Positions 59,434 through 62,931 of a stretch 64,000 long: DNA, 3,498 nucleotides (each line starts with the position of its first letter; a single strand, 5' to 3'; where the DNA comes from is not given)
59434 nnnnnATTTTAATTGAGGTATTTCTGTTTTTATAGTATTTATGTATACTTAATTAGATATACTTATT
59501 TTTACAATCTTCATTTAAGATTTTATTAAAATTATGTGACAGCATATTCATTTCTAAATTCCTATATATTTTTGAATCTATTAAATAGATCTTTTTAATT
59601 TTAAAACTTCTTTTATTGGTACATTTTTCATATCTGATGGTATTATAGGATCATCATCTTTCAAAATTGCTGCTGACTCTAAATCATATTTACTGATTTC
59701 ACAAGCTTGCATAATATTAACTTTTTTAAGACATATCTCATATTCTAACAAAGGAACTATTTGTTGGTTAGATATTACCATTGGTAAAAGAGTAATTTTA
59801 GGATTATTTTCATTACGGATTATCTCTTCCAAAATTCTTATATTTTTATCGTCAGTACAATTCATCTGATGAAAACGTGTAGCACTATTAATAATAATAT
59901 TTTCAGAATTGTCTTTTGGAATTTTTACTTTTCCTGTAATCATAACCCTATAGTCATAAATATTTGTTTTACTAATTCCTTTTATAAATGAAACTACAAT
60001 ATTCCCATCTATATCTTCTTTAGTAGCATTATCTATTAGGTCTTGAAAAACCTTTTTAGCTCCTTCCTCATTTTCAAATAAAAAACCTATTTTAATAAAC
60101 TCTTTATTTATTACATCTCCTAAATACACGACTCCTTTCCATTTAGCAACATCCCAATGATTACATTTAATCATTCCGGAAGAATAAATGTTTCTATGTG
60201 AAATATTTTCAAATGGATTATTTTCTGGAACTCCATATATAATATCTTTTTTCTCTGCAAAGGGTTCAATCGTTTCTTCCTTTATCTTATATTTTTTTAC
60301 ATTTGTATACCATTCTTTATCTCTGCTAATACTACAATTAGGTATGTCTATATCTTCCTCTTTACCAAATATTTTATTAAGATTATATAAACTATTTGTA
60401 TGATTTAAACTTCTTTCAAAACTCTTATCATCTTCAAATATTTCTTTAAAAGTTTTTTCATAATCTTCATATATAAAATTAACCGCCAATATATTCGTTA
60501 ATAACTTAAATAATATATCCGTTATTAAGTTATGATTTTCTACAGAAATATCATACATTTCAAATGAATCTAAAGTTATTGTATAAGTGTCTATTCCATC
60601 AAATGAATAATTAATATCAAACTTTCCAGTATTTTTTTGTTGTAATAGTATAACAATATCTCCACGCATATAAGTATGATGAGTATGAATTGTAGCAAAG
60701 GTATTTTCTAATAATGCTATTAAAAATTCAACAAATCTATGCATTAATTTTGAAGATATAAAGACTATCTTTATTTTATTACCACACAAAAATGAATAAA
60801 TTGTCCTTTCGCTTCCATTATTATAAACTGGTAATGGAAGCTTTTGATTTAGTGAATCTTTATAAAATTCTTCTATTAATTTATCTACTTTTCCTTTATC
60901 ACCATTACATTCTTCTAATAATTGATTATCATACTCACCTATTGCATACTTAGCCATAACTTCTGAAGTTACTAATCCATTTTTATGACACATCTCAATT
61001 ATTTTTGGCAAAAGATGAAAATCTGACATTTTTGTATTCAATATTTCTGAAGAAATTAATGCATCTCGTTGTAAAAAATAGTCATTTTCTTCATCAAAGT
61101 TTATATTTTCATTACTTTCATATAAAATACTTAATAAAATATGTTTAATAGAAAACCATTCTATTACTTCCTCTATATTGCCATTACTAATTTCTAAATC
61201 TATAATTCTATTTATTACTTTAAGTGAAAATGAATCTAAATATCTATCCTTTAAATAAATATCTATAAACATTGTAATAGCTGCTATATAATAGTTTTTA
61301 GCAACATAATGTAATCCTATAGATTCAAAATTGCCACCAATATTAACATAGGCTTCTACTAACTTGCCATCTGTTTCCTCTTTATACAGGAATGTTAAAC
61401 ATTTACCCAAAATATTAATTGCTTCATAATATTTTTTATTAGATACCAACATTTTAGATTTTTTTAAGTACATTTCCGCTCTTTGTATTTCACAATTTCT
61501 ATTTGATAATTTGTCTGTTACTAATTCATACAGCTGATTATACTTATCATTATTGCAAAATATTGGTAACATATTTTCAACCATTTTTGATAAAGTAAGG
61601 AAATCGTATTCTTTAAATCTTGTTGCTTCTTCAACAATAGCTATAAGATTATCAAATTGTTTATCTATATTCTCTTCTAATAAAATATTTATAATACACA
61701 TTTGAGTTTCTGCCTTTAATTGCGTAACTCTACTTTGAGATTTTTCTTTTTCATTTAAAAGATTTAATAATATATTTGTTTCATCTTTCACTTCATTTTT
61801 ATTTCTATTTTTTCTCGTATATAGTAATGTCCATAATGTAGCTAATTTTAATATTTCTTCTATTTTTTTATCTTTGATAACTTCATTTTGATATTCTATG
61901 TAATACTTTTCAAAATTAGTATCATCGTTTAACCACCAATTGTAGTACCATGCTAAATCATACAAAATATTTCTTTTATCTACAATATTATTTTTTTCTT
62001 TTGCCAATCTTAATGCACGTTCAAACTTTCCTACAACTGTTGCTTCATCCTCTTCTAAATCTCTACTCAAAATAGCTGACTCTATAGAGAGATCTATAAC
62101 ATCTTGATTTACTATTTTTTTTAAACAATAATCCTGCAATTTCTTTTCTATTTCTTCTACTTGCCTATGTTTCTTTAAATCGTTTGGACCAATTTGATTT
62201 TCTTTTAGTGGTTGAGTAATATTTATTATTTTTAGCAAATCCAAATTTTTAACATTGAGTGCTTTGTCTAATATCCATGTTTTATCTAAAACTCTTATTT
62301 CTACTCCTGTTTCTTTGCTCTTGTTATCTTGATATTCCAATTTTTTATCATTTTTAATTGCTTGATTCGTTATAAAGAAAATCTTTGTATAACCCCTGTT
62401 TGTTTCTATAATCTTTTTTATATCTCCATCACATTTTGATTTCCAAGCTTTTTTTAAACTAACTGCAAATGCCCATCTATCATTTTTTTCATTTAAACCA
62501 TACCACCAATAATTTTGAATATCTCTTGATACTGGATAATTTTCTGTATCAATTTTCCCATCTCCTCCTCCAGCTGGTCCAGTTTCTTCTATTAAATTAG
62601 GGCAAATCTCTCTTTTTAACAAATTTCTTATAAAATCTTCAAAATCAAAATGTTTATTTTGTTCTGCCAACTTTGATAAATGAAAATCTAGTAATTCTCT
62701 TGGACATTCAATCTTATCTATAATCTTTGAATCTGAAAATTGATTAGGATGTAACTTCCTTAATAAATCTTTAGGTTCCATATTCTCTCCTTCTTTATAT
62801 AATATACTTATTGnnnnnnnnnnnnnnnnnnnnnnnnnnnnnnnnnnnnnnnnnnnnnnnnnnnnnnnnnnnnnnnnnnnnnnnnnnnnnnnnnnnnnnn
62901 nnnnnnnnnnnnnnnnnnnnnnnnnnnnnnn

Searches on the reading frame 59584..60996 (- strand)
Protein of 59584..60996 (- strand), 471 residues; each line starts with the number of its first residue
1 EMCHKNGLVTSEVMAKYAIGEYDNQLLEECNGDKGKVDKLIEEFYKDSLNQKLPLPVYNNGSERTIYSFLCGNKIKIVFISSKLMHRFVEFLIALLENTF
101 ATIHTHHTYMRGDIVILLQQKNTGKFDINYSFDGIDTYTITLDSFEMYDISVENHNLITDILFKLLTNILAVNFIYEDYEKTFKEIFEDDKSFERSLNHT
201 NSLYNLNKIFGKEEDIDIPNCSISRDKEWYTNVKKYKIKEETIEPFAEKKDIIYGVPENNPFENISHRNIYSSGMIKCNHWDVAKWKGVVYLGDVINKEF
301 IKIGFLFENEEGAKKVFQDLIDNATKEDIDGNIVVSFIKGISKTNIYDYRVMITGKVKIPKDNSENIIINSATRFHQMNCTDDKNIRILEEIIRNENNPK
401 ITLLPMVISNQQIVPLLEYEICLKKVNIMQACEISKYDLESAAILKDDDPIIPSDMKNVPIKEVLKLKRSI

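Call 41: predict_structure(alignment_id=A5)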
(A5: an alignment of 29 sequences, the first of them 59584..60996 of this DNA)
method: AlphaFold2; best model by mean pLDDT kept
length: 471 residues; sequences in the alignment: 29
mean_pLDDT: 84.7   pTM: 0.81
mean pLDDT of the five models: 84.7, 84.0, 82.8, 82.6, 79.7
residues with pLDDT >= 90: 194; 70-90: 209; 50-70: 68; < 50: 0
segments of 3 or more residues with pLDDT < 50: none
pLDDT, mean of each block of 10 residues (from residue 1): 83 85 90 88 70 65 88 91 83 87 83 93 86 93 70 82 92 90 88 74 66 67 74 60 70 58 76 91 95 87 96 97 94 96 95 91 77 93 90 82 95 95 95 91 94 89 90 74
secondary structure, 60 per line:
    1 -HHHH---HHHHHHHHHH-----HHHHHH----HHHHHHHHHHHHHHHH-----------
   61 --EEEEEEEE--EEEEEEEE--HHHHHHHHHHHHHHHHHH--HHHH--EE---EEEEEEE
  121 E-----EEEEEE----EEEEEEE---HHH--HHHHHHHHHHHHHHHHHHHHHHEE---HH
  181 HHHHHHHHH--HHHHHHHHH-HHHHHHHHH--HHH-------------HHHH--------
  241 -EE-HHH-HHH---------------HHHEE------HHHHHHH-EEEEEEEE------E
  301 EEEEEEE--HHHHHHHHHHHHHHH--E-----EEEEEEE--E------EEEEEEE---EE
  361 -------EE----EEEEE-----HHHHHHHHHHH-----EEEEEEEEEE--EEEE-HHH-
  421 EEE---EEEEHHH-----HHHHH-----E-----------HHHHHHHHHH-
elements in order: H2-5 H9-18 H24-29 H34-49 E63-70 E73-80 H83-100 H103-106 E114-121 E127-132 E137-143 H152-173 H179-189 H192-200 H202-210 H229-232 H278-284 E286-293 E300-307 H310-324 E333-339 E349-355 E374-378 H384-394 E400-409 E412-415 E421-423 E427-430 H439-443 H461-470
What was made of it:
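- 59584..60834 (-): Residues ~650-1066: C-terminal two-lobed alpha/beta module with no detectable relatives (invariant G667, E692, W876, W881, Y944). AF2 model of residues 596-1066, pLDDT 84.7, pTM 0.81 (call 41).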

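Call 44: fold_search(model_id=the predicted structure, library=pdb)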
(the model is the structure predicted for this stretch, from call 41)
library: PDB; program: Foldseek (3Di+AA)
matches with E <= 10: 404; with E <= 0.001: 0
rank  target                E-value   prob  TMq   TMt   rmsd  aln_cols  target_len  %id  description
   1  8t7p                  1.2e-01  0.14  0.19  0.11  21.9       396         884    9  X-ray crystal structure of PfA-M1(M462S) (released 2024-06-26)
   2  3tal_B                1.6e-01  0.12  0.08  0.09  17.3       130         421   12  Crystal structure of NurA with manganese (released 2011-11-23)
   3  3taz_A                2.0e-01  0.08  0.09  0.10  18.9       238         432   11  Crystal structure of NurA bound to dAMP and manganese (released 2011-11-23)
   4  6ex0_A                2.3e-01  0.16  0.10  0.21  13.4       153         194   10  Crystal structure of RelP (SAS2) from Staphylococcus aureus bound to pppGpp in the post-catalytic state (released 2018-01-24)
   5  4fgm                  2.9e-01  0.60  0.15  0.13   5.1       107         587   11  Crystal structure of the aminopeptidase N family protein Q5QTY1 from Idiomarina loihiensis. Northeast Structural Genomic (released 2012-08-01)
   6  4l6t_A                2.9e-01  0.30  0.12  0.20  11.0       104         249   10  GM1 bound form of the ECX AB5 holotoxin (released 2013-11-06)
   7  6fgj_A                3.3e-01  0.11  0.08  0.15  12.8       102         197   16  Crystal structure of the small alarmone synthethase 2 from Staphylococcus aureus (released 2018-02-07)
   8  3taz_B                3.5e-01  0.03  0.10  0.11  29.8       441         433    9  Crystal structure of NurA bound to dAMP and manganese (released 2011-11-23)
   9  3t8v                  3.9e-01  0.10  0.18  0.11  21.3       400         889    8  A bestatin-based chemical biology strategy reveals distinct roles for malaria M1- and M17-family aminopeptidases (released 2011-09-28)
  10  6fgj_B                4.4e-01  0.10  0.08  0.15  12.5       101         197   15  Crystal structure of the small alarmone synthethase 2 from Staphylococcus aureus (released 2018-02-07)
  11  6ozg_B                4.4e-01  0.05  0.08  0.13  14.4       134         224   10  Crystal structure of Thermotoga maritima (Tm) Endonuclease V (E89Q) in complex with a 12mer DNA containing an inosine  (released 2019-09-04)
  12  4urn_A                4.6e-01  0.08  0.09  0.19  13.5       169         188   10  Crystal Structure of Staph ParE 24kDa in complex with Novobiocin (released 2014-07-16)
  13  8wrr_A                4.6e-01  0.08  0.07  0.06  14.9        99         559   10  Cryo-EM structure of Cas12-1 with 10 nt complementary heteroduplex (released 2025-04-16)
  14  6ewz_A                4.9e-01  0.09  0.08  0.15  12.6       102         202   16  Crystal structure of RelP (SAS2) from Staphylococcus aureus bound to AMPCPP and GTP in the pre-catalytic state (released 2018-01-24)
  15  8cgp_B                4.9e-01  0.09  0.18  0.11  23.4       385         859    8  Insulin regulated aminopeptidase (IRAP) in complex with an allosteric aryl sulfonamide inhibitor (released 2024-01-31)
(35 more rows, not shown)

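Call 50: fold_search(model_id=the predicted structure, library=viral)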
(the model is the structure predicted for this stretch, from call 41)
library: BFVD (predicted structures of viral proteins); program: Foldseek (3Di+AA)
matches with E <= 10: 465; with E <= 0.001: 0
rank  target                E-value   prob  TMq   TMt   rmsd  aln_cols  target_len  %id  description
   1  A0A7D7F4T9            3.1e-02  0.20  0.08  0.20  13.2        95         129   15  (no name in the UniProt tables at hand)
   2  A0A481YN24            5.9e-02  0.18  0.08  0.24  13.9       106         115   16  Uncharacterized protein [Pithovirus LCDPAC01]
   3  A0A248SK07            7.5e-02  0.25  0.09  0.31  14.4        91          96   12  (no name in the UniProt tables at hand)
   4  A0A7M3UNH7            7.9e-02  0.47  0.12  0.18   8.7       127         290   14  Uncharacterized protein [Pyramimonas orientalis virus 01B]
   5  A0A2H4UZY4            7.9e-02  0.18  0.13  0.08  20.4       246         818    9  ORF105 protein [Operophtera brumata nucleopolyhedrovirus]
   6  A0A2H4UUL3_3          8.4e-02  0.12  0.09  0.04  16.5       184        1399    8  Capsid protein [Bodo saltans virus]
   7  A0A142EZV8            1.1e-01  0.51  0.17  0.36  14.9       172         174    9  (no name in the UniProt tables at hand)
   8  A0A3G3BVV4            1.1e-01  0.08  0.09  0.18  12.4       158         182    8  Uncharacterized protein [Bacillus phage vB_BcoS-136]
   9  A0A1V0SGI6            1.2e-01  0.21  0.15  0.16  14.5       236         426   10  Uncharacterized protein [Hokovirus HKV1]
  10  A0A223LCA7            1.6e-01  0.15  0.12  0.22  18.8       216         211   12  IrrE N-terminal-like domain-containing protein [Bacillus phage PBS1]
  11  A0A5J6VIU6            1.7e-01  0.06  0.08  0.09  21.6       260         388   12  Uncharacterized protein [Megaviridae environmental sample]
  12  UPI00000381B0         1.8e-01  0.25  0.09  0.08   7.3        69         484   12  (no name look-up for this kind of identifier)
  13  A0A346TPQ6            1.9e-01  0.30  0.13  0.07  11.7       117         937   11  ORF120 [Mythimna unipuncta nucleopolyhedrovirus]
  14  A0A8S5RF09            1.9e-01  0.28  0.13  0.30  11.2       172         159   14  Peptidase [virus sp. ctE0n6]
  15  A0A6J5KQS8            1.9e-01  0.28  0.14  0.29   9.7       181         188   14  Uncharacterized protein [uncultured Caudovirales phage]
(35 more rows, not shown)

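Call 65: search_solved_structures(query=A5, max_evalue=10, show_alignments=0)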
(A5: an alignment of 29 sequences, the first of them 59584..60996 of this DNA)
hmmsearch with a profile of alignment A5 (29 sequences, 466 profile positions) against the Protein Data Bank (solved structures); distinct sequences matched with E-value up to 10: 3.
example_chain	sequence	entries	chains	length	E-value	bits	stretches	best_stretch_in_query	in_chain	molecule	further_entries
2kwp_A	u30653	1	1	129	0.69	11.7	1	90-179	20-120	Transcription elongation protein nusA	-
4hnd_A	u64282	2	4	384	0.77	11.5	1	155-213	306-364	Phosphatidylinositol 4-kinase type 2-alpha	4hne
4pla_A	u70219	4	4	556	0.8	11.4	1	155-214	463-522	Chimera protein of Phosphatidylinositol 4-kinase type 2-alpha and Lysozyme | Phosphatidylinositol 4-kinase type 2-alpha,Lysozyme,Phosphatidylinositol 4-kinase t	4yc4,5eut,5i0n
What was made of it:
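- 59584..60834 (-): Profile against PDB sequences finds nothing below E 0.69 (call 65).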

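Call 76: search_protein_representatives(alignment_id=A5)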
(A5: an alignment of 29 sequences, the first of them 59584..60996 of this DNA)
Query: 29 sequences, 466 profile positions. Proteins with E-value up to 0.001 (for the whole library): 1872; up to 1e-10: 1465; up to 1e-30: 843. The best 150 are listed.
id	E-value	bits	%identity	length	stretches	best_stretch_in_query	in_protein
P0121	1.6e-161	554.5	-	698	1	1-465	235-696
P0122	6.6e-160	549.2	-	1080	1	2-465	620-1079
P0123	1.7e-159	547.8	-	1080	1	1-465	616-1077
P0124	2.9e-149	514.1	-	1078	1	2-463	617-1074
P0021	1.4e-147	508.5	-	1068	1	2-462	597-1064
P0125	1.7e-147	508.2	-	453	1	5-462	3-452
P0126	3.1e-147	507.4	-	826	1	1-465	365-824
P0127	1.1e-143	495.6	-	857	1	1-463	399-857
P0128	6.5e-143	493.2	-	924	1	1-463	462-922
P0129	7.5e-143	492.9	-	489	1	1-463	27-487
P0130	1.3e-139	482.3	-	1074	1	2-463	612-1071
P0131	5.7e-138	476.8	-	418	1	43-465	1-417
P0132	3.3e-137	474.3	-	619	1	2-465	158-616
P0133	6.7e-137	473.3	-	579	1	1-464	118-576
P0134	2.5e-135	468.2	-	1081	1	2-463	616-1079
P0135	7.6e-132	456.7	-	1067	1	3-464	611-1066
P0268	1.2e-95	337.3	-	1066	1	2-461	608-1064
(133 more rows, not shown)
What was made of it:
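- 59584..60834 (-): The profile finds 1872 clusters, and in complete proteins the module is always at the C-terminus (call 76).
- The C-terminal profile matches 1872 clusters at 50% identity (call 76).
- Tried and rejected: I looked for alternative architectures of the C-terminal module in 1.84 billion representatives (call 76).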

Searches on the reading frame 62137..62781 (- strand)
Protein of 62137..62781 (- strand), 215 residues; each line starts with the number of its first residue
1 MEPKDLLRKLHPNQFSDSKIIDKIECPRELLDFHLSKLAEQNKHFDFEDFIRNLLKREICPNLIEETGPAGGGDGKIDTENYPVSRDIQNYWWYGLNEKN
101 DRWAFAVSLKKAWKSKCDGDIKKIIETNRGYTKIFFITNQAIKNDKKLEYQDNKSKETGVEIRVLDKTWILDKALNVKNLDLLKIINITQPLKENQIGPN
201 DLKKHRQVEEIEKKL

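Call 25: predict_structure(alignment_id=A3)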
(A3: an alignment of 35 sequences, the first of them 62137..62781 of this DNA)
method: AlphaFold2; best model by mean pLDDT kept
length: 215 residues; sequences in the alignment: 35
mean_pLDDT: 80.3   pTM: 0.67
mean pLDDT of the five models: 80.3, 79.4, 78.6, 78.1, 74.3
residues with pLDDT >= 90: 57; 70-90: 119; 50-70: 29; < 50: 10
segments of 3 or more residues with pLDDT < 50: 67-75
pLDDT, mean of each block of 10 residues (from residue 1): 77 73 70 87 87 88 61 53 73 68 89 90 86 92 93 93 93 88 81 61 81 79
secondary structure, 60 per line:
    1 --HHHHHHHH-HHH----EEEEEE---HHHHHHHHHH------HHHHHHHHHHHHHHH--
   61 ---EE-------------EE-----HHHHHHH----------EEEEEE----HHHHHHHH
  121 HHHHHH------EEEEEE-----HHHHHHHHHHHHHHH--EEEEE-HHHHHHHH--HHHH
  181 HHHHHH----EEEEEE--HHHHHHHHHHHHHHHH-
elements in order: H3-10 E19-24 H28-37 H44-58 H86-92 E103-108 H113-126 E133-138 H144-158 E161-165 H167-174 H177-186 E191-196 H199-214
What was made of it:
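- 62212..62664 (-): Residues ~40-190: Mrr-like PD-(D/E)xK nuclease core (E48; D74-x-K76-x-D78; S108-x-K110; K116; FFITNQ). AF2 model, pLDDT 80, with an alpha-beta-beta-beta-alpha-beta order (call 25).
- On PD-(D/E)xK (restriction-endonuclease-like) superfamily: The AF2 secondary-structure order is H44-58, two short paired stretches near residues 64-65 and 79-80 (too short to be listed as strands), E103-108, H113-126, E133-138 (call 25). Ser in place of E/Q and the low pLDDT of loop 67-75 (call 25) leave the active-site geometry unproven.
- The glycine-rich loop that carries D74 is modelled with pLDDT below 50 (call 25), so catalytic competence is unproven.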

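Call 28: fold_search(model_id=the predicted structure, library=pdb)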
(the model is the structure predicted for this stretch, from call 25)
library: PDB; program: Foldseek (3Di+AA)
matches with E <= 10: 1025; with E <= 0.001: 1
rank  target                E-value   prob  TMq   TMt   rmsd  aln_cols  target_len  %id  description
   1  8dgf_A                2.1e-04  1.00  0.42  0.07  11.2       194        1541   20  Avs4 bound to phage PhiV-1 portal (released 2022-08-03)
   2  7edb_B                3.3e-03  0.99  0.42  0.29  13.1       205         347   14  EcoT38I restriction endonuclease complexed with DNA (released 2022-03-16)
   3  7edb_A                4.6e-03  0.99  0.41  0.28   8.6       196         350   14  EcoT38I restriction endonuclease complexed with DNA (released 2022-03-16)
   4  4f0p_B                6.2e-03  0.98  0.41  0.22  16.0       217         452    8  MspJI Restriction Endonuclease - P31 Form (released 2012-08-08)
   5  4oc8_A                9.5e-03  0.99  0.43  0.26   6.1       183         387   11  DNA modification-dependent restriction endonuclease AspBHI (released 2014-03-19)
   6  1fok_A                2.0e-02  0.82  0.35  0.17   9.7       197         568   14  STRUCTURE OF RESTRICTION ENDONUCLEASE FOKI BOUND TO DNA (released 1997-12-03)
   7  9nzh_A                4.7e-02  0.87  0.27  0.40  10.1       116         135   15  Crystal Structure of Amylin-NHO-18 binder complex (released 2025-05-14)
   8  2e21_A                1.1e-01  0.28  0.20  0.16  12.2       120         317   17  Crystal structure of TilS in a complex with AMPPNP from Aquifex aeolicus. (released 2007-11-06)
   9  8q3b_E                1.6e-01  0.60  0.30  0.31   9.9       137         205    9  The closed state of the ASFV apo-RNA polymerase (released 2024-02-14)
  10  7r0q_B                1.6e-01  0.18  0.23  0.28  14.0       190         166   10  KRasG12C in complex with GDP and compound 3 (released 2022-04-27)
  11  5bqt_B                1.6e-01  0.15  0.21  0.18  26.3       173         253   16  Structure of TrmBL2, an archaeal chromatin protein, shows a novel mode of DNA binding. (released 2015-09-02)
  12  8q3k_E                1.7e-01  0.44  0.30  0.31  13.9       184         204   12  The open state of the ASFV apo-RNA polymerase (released 2024-02-14)
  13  6pb3                  1.8e-01  0.30  0.25  0.21  16.2       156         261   10  Structure of Rhizobiales Trip13 (released 2019-12-25)
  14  9u8u                  2.0e-01  0.16  0.24  0.29  16.1       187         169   14  Crystal structure of KRAS-G12D/Q61H mutant in complex with MRTX-1133 (released 2026-03-25)
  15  2fok_B                2.1e-01  0.57  0.42  0.19  12.8       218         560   13  STRUCTURE OF RESTRICTION ENDONUCLEASE FOKI (released 1998-06-17)
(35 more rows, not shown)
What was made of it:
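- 62212..62664 (-): Foldseek PDB top hits are Avs4 8dgf_A (E 2.1e-4, prob 1.00), EcoT38I, MspJI, AspBHI and FokI (call 28).
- On PD-(D/E)xK (restriction-endonuclease-like) superfamily: The top six Foldseek PDB hits are all REase-fold nucleases (call 28).
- On Upx: Here the nuclease is N-terminal (call 28).
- Closest known: Avs4. Same: The N-terminal model's best structural match in PDB is the Avs4 chain (E 2.1e-4, prob 1.00, 20% identity over 194 columns, call 28).
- The six top hits are all REase-fold proteins with prob 0.82-1.00 (calls 25 and 28).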

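Call 55: search_solved_structures(query=A3, max_evalue=10, show_alignments=3)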
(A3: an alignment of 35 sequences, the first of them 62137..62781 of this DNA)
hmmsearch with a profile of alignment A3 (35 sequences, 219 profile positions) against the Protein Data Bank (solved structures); distinct sequences matched with E-value up to 10: 1.
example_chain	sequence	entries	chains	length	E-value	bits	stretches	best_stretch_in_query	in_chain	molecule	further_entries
6q2d_A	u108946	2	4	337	0.029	17.1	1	85-133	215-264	2-(3-amino-3-carboxypropyl)histidine synthase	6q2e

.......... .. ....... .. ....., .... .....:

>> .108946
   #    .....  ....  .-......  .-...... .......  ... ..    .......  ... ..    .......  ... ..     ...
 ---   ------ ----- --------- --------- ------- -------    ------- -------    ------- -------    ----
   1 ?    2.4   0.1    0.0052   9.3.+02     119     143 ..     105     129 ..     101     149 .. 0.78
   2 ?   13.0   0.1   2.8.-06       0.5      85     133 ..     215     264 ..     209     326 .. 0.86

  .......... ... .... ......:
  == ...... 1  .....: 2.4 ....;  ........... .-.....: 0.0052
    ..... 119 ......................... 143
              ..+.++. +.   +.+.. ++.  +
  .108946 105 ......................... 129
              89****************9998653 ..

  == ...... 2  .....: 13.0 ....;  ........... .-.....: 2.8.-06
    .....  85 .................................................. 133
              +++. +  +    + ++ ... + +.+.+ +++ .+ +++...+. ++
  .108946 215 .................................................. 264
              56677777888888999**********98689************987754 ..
